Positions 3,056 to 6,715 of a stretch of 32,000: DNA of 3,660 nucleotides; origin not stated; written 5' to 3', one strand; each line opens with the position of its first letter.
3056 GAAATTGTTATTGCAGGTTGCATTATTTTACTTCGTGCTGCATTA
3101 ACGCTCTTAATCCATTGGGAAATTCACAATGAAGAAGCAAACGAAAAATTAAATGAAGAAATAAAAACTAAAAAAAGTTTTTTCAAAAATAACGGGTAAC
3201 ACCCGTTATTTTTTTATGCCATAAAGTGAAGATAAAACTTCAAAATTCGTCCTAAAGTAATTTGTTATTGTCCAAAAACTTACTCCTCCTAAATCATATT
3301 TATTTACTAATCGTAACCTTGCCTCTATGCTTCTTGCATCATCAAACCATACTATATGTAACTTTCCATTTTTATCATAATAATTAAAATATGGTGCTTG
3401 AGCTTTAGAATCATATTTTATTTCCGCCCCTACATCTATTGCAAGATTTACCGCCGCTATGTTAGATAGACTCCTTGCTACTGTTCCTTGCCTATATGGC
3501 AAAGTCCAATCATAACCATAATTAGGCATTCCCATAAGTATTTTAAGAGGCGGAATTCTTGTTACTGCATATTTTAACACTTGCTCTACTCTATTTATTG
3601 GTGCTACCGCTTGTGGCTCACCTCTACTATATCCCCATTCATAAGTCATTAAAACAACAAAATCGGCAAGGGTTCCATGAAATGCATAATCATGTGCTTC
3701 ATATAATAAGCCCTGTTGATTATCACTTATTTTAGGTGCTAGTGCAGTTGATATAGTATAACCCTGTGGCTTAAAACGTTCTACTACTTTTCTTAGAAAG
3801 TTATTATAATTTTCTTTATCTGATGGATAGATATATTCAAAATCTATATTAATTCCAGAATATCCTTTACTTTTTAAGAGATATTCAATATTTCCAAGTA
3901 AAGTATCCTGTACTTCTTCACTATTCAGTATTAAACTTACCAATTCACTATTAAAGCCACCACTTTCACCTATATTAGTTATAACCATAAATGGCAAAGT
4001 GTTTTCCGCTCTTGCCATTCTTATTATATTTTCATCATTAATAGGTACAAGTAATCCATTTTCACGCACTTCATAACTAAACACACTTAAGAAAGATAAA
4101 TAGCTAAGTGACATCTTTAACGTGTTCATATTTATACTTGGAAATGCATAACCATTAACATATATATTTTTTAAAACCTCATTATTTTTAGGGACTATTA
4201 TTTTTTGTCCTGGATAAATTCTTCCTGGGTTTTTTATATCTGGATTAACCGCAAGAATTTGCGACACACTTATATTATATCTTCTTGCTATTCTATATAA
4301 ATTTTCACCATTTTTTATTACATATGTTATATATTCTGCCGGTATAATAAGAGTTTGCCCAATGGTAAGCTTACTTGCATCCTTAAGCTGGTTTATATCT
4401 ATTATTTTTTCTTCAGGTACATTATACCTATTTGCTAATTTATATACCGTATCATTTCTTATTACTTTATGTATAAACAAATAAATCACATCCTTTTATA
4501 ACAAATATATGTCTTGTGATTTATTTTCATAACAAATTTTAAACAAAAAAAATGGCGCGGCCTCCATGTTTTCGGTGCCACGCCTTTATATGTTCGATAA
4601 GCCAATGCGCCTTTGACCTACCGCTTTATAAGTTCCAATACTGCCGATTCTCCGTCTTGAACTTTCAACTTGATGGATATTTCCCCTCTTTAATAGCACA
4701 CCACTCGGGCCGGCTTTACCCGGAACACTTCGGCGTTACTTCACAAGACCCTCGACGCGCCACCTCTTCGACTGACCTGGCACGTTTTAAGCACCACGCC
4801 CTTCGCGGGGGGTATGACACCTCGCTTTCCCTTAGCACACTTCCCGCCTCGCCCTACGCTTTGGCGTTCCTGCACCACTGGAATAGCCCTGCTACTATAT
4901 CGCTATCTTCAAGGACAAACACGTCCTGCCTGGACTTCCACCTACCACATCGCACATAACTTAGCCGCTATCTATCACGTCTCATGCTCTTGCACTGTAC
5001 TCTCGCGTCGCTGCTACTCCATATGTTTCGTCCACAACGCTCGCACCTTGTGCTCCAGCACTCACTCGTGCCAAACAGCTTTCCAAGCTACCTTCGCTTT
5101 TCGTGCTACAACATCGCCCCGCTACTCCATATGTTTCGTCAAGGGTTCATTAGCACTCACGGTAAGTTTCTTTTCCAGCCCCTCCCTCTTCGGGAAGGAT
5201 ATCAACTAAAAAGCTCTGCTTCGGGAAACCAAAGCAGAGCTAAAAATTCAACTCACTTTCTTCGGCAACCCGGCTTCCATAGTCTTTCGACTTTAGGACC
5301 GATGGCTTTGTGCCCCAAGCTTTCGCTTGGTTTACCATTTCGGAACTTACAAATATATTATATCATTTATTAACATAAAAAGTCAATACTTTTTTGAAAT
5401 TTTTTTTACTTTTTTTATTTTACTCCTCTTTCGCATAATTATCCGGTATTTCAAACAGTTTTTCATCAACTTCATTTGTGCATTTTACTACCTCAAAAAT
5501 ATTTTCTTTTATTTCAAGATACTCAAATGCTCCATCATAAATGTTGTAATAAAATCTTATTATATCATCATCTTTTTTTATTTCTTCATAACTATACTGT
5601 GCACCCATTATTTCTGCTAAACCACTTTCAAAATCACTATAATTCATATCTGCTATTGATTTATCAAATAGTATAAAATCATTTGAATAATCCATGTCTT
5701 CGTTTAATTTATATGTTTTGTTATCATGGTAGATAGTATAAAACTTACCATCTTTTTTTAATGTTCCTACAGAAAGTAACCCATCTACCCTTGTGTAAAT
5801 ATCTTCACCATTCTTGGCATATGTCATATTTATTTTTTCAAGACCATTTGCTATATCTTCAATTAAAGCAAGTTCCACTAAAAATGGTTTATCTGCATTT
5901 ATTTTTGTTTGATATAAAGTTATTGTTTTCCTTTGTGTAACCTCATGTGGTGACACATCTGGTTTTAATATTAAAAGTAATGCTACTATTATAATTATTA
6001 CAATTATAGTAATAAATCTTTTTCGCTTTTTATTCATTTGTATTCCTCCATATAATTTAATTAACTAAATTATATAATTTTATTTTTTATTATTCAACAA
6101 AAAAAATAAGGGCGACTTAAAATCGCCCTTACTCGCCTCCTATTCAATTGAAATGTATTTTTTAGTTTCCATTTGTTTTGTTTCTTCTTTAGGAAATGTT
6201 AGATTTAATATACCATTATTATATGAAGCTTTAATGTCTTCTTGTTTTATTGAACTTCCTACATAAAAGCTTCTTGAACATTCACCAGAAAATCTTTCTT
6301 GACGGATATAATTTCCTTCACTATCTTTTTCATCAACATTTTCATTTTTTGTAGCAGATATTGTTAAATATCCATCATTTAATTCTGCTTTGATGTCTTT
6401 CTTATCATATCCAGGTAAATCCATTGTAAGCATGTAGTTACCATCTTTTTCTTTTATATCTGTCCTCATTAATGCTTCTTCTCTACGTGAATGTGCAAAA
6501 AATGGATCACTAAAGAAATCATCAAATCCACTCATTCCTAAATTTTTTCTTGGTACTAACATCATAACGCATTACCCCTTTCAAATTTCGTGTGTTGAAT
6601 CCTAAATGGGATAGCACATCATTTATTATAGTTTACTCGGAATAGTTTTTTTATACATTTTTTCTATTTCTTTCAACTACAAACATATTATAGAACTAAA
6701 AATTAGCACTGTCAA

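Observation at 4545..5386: Promoter-to-terminator 0.8 kb GC-rich, ORF-less, hairpin-dense RNA of unassigned class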

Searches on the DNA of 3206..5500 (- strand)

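Call 4: search_rna_families(source=window, start=4400, end=5500, threshold=evalue, max_evalue=10, show_alignments=4)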
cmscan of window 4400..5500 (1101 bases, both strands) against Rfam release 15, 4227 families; matches with E-value up to 10: 6.
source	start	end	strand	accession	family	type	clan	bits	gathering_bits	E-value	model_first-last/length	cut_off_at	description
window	5261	5346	-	RF01051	c-di-GMP-I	Cis-reg; riboswitch;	CL00126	78.7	35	1.5e-15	1-87/87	no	c-di-GMP-I riboswitch aptamer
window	5202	5271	-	RF02371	PyrG_leader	Cis-reg; leader;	-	27.4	65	0.32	1-78/78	no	PyrG leader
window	4475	4529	+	RF00850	mir-259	Gene; miRNA;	-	19.8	50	0.37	1-78/78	no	mir-259 microRNA precursor family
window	5198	5361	-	RF00557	L10_leader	Cis-reg; leader;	-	18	44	2.8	1-138/138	no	Ribosomal protein L10 leader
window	4777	4906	-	RF02035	IMES-2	Gene;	-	16.3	54.7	0.17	1-141/141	no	IMES-2 RNA motif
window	4529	4585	-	RF01581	RUF6-5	Gene; sRNA;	-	16.1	70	4.4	1-156/156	no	Plasmodium RNA of unknown function RUF6-5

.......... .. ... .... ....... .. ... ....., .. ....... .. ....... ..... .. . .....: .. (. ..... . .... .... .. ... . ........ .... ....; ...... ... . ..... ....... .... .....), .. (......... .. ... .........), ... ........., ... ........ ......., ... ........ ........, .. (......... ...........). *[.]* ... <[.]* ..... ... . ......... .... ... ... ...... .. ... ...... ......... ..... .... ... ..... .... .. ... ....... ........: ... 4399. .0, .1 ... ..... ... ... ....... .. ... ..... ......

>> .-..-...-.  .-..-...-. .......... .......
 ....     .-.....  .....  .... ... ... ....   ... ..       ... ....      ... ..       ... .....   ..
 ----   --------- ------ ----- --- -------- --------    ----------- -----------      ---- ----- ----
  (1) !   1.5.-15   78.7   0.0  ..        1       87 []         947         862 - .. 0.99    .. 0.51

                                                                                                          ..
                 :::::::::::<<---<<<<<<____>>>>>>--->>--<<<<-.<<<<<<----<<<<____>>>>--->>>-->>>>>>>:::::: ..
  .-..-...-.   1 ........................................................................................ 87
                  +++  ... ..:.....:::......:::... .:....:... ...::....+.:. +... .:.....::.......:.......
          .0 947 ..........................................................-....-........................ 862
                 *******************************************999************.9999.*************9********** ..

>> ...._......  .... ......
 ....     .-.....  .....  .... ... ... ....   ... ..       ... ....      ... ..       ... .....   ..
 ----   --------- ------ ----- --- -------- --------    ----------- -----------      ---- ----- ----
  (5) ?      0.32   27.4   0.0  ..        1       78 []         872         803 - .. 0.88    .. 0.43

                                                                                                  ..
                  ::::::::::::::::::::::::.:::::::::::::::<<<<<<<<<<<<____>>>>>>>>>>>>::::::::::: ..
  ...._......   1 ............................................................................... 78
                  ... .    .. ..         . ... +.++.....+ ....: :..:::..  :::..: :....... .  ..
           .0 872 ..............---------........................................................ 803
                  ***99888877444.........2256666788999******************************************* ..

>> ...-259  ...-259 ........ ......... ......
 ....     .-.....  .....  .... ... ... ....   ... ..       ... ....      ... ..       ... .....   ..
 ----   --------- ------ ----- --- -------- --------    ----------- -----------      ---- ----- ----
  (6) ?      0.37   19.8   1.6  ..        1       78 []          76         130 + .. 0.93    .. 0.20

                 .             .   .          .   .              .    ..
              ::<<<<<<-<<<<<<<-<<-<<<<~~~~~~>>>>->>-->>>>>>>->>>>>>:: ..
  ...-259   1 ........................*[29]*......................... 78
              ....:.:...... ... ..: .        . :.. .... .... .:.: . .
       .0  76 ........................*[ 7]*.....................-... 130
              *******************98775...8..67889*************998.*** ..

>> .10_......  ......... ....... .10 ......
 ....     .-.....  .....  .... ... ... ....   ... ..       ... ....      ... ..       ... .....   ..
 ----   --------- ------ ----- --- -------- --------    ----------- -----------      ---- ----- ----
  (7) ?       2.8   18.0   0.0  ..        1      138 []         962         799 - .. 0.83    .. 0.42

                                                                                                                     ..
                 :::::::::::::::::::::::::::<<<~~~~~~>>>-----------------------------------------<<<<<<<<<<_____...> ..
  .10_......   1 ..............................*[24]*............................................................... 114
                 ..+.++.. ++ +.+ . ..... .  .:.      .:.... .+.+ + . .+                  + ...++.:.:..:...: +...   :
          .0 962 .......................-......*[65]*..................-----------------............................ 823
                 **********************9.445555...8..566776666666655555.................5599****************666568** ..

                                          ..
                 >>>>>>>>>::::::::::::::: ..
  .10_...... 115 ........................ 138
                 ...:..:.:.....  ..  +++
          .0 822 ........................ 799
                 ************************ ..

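Call 9: search_dna_similar(query=window:4540-5390:-, collection=phages, mode=distant)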
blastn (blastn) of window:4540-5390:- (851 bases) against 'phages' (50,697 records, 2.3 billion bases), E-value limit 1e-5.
No match.

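Call 12: search_dna_similar(query=window:4540-5390:-, collection=plasmids, mode=distant)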
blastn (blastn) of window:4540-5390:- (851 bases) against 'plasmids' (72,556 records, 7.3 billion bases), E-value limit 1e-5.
No match.

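Call 19: search_rna_families(sources=[L006, L007], threshold=gathering)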
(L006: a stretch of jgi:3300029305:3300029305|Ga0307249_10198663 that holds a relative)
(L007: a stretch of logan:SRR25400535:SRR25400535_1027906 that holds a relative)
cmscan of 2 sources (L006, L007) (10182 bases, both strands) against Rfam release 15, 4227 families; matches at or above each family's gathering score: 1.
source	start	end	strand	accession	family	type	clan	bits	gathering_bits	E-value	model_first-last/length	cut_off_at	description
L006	30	115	+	RF01051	c-di-GMP-I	Cis-reg; riboswitch;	CL00126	76.3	35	5.1e-14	1-87/87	no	c-di-GMP-I riboswitch aptamer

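Call 57: search_rna_families(source=L006, start=1, end=1100, threshold=evalue, max_evalue=10)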
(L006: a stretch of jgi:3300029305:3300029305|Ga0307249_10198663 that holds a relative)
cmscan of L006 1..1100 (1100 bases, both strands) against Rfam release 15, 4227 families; matches with E-value up to 10: 6.
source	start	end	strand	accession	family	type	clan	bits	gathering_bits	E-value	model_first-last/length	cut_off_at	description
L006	30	115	+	RF01051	c-di-GMP-I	Cis-reg; riboswitch;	CL00126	76.3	35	5.5e-15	1-87/87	no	c-di-GMP-I riboswitch aptamer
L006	37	180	+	RF02370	Trp_leader_2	Cis-reg; leader;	-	19.9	100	6.5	1-147/147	no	Bacillus tryptophan operon leader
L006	82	168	+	RF00515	PyrR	Cis-reg;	-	18.9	54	8.4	1-115/115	no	PyrR binding site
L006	15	175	+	RF00557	L10_leader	Cis-reg; leader;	-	16.2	44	6.5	1-138/138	no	Ribosomal protein L10 leader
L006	483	643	+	RF01500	Afu_198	Gene; snRNA; snoRNA; CD-box;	-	14.7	40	4.3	1-149/149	no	A. fumigatus snoRNA Afu_198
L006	352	423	+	RF00370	sroD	Gene; sRNA;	-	14.3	50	9.5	1-86/86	no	sroD RNA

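Call 63: search_rna_families(source=window, start=4990, end=5160, threshold=evalue, max_evalue=10, show_alignments=3)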
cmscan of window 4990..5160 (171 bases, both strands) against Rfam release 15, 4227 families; matches with E-value up to 10: 0.
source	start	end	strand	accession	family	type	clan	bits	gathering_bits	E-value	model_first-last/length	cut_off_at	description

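Call 71: build_rna_model(alignment_id=A3, structure=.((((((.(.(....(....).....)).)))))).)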
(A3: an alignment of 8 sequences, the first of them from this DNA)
Model R1 built from alignment A3 (8 sequences, 36 columns); structure: as given.
model positions 36; base pairs 9; branch points 0; effective number of sequences 8; information 1.084 bits per position. Calibrated on 0.2 Mb of random sequence (short: E-values are rough).
structure used (alignment columns):
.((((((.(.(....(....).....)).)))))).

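Call 72: search_with_rna_model(model_id=R1, sources=[window, L006, L023, L007, L026, L027, L028], filters=off, max_evalue=10, show_alignments=0)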
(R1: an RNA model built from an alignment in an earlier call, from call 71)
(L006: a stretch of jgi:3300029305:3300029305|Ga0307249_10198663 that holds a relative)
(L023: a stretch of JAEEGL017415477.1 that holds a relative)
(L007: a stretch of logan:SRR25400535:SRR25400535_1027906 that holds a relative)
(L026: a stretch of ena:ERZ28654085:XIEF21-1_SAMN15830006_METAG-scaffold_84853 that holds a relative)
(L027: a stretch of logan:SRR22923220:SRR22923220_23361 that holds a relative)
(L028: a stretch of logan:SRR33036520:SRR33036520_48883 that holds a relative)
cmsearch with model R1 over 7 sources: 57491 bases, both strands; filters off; matches with E-value up to 10: 14.
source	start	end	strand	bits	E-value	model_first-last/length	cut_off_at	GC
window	5005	5040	-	49.8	3e-11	1-36/36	no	0.56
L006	634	669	+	49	4.9e-11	1-36/36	no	0.47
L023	515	550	+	49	5e-11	1-36/36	no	0.58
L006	327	362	+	47.2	1.5e-10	1-36/36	no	0.5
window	5113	5148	-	45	6.2e-10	1-36/36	no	0.53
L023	408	443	+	41.9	4.4e-09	1-36/36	no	0.47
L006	224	259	+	40.7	9.3e-09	1-36/36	no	0.53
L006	532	567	+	39.9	1.5e-08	1-36/36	no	0.58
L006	1708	1744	+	10.6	1.4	1-36/36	no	0.38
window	9183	9215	-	10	2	1-36/36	no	0.27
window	8096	8137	-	9.8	2.3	1-36/36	no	0.21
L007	2347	2377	+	8.9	4.1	1-36/36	no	0.32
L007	4447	4488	+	7.9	7.7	1-36/36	no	0.31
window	4883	4918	-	7.8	7.9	1-36/36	no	0.42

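Call 90: search_rna_families(sources=[L026, L027, L028, L034, L035, L036, L023, L032], threshold=gathering)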
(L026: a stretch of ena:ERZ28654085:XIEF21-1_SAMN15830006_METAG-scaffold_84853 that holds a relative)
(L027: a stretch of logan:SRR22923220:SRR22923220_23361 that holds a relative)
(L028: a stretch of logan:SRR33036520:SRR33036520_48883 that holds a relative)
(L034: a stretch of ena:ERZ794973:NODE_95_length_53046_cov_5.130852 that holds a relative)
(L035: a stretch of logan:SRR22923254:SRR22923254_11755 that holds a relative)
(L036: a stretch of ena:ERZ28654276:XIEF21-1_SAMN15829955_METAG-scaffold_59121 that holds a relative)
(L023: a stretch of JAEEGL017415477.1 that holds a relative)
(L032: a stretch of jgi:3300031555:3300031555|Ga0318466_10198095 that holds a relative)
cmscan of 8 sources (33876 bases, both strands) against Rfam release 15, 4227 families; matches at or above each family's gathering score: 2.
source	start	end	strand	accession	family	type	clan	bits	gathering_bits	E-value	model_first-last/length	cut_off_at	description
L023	213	298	+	RF01051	c-di-GMP-I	Cis-reg; riboswitch;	CL00126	77.6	35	8.3e-14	1-87/87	no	c-di-GMP-I riboswitch aptamer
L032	2208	2293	-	RF01051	c-di-GMP-I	Cis-reg; riboswitch;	CL00126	76.3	35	1.7e-13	1-87/87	no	c-di-GMP-I riboswitch aptamer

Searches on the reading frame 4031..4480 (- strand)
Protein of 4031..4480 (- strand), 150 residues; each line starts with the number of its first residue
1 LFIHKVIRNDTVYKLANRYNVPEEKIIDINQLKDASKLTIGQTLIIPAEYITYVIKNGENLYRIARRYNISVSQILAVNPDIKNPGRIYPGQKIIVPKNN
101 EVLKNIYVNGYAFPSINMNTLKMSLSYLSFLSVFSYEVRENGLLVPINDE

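Call 45: find_homologous_proteins(query=window:4031-4480:-, max_evalue=1e-20)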
Query window:4031-4480:-: 11 candidates shared short words with the query, none scored E <= 1e-20.

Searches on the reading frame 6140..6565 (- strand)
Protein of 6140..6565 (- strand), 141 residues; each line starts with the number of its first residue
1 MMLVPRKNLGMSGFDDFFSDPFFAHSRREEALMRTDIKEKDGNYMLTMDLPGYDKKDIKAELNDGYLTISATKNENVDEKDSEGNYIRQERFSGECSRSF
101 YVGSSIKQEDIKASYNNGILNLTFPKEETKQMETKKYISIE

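Call 7: search_protein_families(library=pfam, proteins=[window:6140-6565:-])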
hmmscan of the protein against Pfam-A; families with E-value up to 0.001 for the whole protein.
window:6140-6565:- (141 aa): 2 families
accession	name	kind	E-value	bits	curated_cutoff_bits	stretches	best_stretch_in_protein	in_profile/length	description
PF00011.27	HSP20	-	6.1e-20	71.7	20.8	1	36-140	1-101/102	Hsp20/alpha crystallin family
PF17886.7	ArsA_HSP20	-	0.00035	20.5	22.5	1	41-124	1-63/63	HSP20-like domain found in ArsA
